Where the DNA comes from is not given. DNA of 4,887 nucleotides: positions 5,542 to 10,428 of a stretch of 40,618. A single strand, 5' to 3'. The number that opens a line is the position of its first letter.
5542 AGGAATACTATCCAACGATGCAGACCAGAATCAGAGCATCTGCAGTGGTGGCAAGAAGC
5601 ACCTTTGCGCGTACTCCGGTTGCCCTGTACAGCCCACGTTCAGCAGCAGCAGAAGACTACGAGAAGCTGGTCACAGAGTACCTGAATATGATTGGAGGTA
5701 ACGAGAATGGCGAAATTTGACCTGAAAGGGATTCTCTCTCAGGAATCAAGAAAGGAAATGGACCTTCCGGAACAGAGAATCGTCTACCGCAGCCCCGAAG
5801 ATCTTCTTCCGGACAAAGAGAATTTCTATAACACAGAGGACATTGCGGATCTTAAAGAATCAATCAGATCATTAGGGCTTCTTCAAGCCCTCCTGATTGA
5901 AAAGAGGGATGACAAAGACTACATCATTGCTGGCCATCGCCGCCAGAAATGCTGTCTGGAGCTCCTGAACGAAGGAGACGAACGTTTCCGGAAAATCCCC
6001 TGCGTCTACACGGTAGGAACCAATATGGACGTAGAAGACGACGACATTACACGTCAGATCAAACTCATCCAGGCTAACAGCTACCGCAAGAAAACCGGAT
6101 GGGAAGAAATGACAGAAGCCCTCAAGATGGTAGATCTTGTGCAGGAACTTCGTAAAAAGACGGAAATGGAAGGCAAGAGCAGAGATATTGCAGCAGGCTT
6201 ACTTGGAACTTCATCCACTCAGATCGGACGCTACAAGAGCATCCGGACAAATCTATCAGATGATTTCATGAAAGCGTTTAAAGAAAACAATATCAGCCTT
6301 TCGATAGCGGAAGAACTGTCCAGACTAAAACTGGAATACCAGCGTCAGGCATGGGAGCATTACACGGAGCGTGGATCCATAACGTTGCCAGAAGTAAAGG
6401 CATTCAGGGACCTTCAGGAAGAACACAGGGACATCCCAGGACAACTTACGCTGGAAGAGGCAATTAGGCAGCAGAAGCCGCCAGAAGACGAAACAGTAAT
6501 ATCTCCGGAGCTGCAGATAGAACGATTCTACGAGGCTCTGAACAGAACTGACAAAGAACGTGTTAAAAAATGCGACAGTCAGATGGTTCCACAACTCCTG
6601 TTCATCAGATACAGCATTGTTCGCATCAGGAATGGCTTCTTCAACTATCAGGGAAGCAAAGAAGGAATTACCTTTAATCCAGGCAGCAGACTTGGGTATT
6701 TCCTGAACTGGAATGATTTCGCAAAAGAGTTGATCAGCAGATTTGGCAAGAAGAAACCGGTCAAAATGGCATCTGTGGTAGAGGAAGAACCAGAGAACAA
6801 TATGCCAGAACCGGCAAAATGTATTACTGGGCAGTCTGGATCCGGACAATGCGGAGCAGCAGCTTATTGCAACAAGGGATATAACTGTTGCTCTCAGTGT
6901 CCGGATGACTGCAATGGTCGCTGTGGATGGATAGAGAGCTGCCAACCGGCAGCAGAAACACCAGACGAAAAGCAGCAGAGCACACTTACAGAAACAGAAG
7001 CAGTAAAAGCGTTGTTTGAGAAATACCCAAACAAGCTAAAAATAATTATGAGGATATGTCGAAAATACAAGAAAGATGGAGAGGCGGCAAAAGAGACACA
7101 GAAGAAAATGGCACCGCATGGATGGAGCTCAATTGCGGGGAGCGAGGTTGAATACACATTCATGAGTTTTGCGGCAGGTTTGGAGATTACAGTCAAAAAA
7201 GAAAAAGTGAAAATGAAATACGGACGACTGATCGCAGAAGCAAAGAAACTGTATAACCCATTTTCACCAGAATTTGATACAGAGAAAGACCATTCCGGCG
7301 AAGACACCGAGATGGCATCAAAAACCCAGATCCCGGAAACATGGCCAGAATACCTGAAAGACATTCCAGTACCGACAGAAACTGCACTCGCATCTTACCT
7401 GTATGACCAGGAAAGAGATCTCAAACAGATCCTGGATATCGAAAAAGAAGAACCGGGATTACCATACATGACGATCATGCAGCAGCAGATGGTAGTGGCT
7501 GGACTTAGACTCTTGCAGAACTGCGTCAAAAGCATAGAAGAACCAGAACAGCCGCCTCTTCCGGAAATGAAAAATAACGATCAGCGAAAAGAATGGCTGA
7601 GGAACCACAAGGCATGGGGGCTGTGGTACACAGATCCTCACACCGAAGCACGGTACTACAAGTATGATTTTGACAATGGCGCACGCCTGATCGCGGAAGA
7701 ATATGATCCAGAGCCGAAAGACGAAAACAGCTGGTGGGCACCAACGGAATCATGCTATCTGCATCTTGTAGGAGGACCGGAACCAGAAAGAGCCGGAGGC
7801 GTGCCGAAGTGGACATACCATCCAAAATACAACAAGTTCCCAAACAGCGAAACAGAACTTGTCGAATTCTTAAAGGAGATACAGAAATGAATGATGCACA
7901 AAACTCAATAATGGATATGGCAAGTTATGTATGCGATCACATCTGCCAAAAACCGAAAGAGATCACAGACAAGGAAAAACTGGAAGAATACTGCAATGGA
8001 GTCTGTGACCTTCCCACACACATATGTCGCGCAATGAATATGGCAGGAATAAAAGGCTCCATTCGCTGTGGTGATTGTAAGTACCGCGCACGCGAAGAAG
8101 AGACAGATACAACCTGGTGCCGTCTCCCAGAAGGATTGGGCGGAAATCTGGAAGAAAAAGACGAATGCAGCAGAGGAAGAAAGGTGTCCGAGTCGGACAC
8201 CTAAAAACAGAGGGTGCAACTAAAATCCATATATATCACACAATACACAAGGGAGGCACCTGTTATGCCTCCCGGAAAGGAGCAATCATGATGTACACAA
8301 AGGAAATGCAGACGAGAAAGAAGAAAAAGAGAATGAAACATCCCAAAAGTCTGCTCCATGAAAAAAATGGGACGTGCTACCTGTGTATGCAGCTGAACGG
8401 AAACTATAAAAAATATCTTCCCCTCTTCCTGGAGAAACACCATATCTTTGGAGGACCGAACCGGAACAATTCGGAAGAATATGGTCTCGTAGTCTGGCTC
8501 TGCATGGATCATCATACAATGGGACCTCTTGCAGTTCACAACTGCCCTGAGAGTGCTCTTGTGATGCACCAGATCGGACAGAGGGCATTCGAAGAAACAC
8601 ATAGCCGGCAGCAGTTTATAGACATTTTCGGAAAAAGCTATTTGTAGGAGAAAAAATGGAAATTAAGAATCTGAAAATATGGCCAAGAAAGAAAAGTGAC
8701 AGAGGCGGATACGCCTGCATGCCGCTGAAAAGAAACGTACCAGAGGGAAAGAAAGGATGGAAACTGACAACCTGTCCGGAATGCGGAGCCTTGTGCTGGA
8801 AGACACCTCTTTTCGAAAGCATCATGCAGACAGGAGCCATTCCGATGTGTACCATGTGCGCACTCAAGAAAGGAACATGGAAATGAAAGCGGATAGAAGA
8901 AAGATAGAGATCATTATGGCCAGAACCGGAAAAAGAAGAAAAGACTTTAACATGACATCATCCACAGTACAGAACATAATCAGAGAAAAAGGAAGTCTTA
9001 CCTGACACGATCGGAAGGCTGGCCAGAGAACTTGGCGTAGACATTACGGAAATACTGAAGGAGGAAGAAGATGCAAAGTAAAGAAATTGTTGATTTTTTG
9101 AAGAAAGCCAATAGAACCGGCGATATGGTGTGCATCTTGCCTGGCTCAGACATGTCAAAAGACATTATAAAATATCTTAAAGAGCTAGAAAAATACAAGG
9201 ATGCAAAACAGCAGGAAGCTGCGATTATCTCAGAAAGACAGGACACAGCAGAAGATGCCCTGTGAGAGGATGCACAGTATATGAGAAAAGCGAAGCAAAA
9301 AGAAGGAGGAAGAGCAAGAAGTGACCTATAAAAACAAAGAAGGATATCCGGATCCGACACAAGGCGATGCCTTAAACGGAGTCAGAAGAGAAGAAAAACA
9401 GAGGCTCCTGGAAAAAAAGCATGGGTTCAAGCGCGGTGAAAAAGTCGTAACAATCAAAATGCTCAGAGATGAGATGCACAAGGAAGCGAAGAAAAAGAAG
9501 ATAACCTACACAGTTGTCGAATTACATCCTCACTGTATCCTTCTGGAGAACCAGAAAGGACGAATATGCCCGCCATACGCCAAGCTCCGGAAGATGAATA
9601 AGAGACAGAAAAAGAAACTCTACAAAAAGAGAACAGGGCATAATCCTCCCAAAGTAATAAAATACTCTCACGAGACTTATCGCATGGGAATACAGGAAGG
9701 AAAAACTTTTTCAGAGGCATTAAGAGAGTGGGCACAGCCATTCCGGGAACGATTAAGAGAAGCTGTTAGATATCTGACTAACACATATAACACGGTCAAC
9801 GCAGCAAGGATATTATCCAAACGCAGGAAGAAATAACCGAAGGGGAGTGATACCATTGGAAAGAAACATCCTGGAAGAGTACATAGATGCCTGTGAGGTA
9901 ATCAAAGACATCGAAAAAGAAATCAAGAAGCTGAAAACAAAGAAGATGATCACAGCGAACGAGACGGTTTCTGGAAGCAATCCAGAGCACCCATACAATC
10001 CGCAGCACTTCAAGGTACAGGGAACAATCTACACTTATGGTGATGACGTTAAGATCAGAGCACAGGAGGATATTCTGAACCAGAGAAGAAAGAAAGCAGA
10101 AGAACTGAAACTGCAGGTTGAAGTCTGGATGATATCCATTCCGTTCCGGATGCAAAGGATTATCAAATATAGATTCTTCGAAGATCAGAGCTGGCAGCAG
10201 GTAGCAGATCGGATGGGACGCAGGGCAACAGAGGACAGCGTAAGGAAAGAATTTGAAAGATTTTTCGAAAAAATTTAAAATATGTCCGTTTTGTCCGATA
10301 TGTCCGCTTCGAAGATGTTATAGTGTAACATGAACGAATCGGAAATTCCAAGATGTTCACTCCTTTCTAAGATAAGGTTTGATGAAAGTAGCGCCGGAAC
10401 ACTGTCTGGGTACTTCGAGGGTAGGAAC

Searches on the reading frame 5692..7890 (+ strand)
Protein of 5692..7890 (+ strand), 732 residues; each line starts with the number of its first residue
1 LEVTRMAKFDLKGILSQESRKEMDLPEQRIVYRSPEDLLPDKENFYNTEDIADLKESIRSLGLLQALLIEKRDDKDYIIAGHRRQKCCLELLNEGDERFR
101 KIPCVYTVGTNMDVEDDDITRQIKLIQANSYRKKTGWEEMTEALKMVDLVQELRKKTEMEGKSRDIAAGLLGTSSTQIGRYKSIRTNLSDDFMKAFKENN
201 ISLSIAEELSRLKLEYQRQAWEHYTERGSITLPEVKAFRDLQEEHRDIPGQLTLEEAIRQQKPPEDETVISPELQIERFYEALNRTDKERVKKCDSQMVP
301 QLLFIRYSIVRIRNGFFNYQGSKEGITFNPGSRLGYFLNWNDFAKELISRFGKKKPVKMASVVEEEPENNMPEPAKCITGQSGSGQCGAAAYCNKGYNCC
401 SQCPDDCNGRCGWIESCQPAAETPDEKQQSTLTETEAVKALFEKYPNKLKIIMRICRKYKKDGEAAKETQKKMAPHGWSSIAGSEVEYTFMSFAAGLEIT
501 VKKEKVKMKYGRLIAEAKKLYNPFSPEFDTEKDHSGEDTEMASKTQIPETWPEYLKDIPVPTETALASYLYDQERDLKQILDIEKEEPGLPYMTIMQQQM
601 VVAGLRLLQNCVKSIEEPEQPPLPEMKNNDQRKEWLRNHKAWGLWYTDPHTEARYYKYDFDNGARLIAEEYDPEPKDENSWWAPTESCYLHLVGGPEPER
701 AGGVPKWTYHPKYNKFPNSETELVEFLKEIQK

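Call 12: search_protein_families(library=pfam, proteins=[window:5692-7890:+], max_evalue=0.01)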
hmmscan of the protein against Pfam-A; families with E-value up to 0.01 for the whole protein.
window:5692-7890:+ (732 aa): 1 family
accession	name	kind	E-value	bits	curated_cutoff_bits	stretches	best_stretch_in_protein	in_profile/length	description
PF02195.25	ParB_N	-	2.3e-05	24.8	26.3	1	46-88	22-65/95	ParB N-terminal domain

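Call 21: search_solved_structures(query=window:5692-7890:+, max_evalue=1, show_alignments=2)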
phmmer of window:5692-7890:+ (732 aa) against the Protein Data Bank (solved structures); distinct sequences matched with E-value up to 1: 7.
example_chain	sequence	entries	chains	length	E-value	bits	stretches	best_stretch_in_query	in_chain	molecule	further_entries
7bnk_A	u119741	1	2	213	0.0028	19.4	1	43-147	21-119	ParB family protein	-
7bnr_A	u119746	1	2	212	0.0033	19.1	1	43-147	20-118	ParB family protein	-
7o0n_A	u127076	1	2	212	0.0052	18.5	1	43-147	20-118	ParB family protein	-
1vz0_A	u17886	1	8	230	0.029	16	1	46-89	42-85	Chromosome-partitioning protein Spo0J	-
6sdk_A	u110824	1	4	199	0.092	14.4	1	37-87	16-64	Stage 0 sporulation protein J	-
4umk_A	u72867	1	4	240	0.16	13.6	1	43-107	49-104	PROBABLE CHROMOSOME-PARTITIONING PROTEIN PARB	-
6t1f_A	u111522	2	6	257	0.3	12.7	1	43-87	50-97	Chromosome-partitioning protein ParB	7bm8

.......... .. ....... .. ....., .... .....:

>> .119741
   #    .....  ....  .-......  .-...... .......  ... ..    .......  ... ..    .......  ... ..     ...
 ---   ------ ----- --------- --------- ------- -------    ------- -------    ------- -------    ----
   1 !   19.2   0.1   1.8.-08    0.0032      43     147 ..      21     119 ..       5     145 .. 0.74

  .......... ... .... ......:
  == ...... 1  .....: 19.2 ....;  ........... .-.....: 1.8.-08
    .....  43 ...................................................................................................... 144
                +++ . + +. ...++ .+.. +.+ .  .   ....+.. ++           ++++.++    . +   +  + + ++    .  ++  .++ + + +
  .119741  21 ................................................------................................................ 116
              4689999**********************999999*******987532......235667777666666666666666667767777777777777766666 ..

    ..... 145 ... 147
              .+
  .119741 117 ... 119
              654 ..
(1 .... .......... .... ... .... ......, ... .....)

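Call 22: search_protein_families(library=ncbifam, proteins=[window:5692-7890:+], max_evalue=0.01)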
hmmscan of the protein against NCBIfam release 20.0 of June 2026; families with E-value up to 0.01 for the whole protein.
window:5692-7890:+ (732 aa): 4 families
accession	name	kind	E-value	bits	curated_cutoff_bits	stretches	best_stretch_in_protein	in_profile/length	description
TIGR03734.1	PRTRC_parB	hypoth_equivalog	3.3e-07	29.2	278.6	1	45-231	11-178/555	PRTRC system ParB family protein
TIGR04285.1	nucleoid_noc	exception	4.7e-06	26.2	315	1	45-91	20-66/255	nucleoid occlusion protein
TIGR00180.1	parB_part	domain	3.6e-05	23.6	58.45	1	47-91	25-72/186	ParB/RepB/Spo0J family partition protein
TIGR03764.1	ICE_PFGI_1_parB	hypoth_equivalog_domain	0.00069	19.3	143.75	1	51-106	33-92/260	ParB family protein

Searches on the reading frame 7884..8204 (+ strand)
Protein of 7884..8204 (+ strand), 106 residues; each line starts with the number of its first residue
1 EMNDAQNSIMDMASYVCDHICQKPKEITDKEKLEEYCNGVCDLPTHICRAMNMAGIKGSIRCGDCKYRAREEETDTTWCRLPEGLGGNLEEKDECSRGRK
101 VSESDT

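Call 12: search_protein_families(library=pfam, proteins=[window:7884-8204:+], max_evalue=0.01)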
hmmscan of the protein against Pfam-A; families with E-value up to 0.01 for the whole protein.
window:7884-8204:+ (106 aa): 0 families

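Call 22: search_protein_families(library=ncbifam, proteins=[window:7884-8204:+], max_evalue=0.01)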
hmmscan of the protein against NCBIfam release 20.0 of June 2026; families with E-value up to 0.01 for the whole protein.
window:7884-8204:+ (106 aa): 0 families

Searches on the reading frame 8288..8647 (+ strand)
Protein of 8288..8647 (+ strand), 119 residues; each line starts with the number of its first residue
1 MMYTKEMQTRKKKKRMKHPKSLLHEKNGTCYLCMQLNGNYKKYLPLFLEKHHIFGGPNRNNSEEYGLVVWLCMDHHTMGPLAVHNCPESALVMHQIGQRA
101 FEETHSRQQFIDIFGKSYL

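Call 12: search_protein_families(library=pfam, proteins=[window:8288-8647:+], max_evalue=0.01)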
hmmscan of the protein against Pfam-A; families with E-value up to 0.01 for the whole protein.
window:8288-8647:+ (119 aa): 1 family
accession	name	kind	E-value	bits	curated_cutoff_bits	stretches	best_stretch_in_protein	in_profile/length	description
PF19538.4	DUF6062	-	0.00075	19.4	27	1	8-50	103-146/243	Family of unknown function (DUF6062)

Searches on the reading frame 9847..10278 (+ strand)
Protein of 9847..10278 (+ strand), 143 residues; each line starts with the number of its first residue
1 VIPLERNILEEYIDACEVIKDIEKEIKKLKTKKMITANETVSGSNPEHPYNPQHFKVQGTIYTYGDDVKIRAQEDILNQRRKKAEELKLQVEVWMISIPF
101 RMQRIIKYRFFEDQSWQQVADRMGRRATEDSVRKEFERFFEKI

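Call 12: search_protein_families(library=pfam, proteins=[window:9847-10278:+], max_evalue=0.01)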
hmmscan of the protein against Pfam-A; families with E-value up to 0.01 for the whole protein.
window:9847-10278:+ (143 aa): 1 family
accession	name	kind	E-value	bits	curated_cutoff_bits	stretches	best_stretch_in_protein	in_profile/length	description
PF04545.22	Sigma70_r4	-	0.00049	20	24.1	1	97-124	4-31/50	Sigma-70, region 4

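Call 22: search_protein_families(library=ncbifam, proteins=[window:9847-10278:+], max_evalue=0.01)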
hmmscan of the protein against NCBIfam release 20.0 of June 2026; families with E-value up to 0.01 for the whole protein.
window:9847-10278:+ (143 aa): 2 families
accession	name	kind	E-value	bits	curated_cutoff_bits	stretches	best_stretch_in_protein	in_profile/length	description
TIGR02980.1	SigBFG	subfamily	0.00021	21.1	234.35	1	25-124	108-205/227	SigB/SigF/SigG family RNA polymerase sigma factor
TIGR02937.1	sigma70-ECF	superfamily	0.00036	20.2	42.9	1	15-142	71-160/165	sigma-70 family RNA polymerase sigma factor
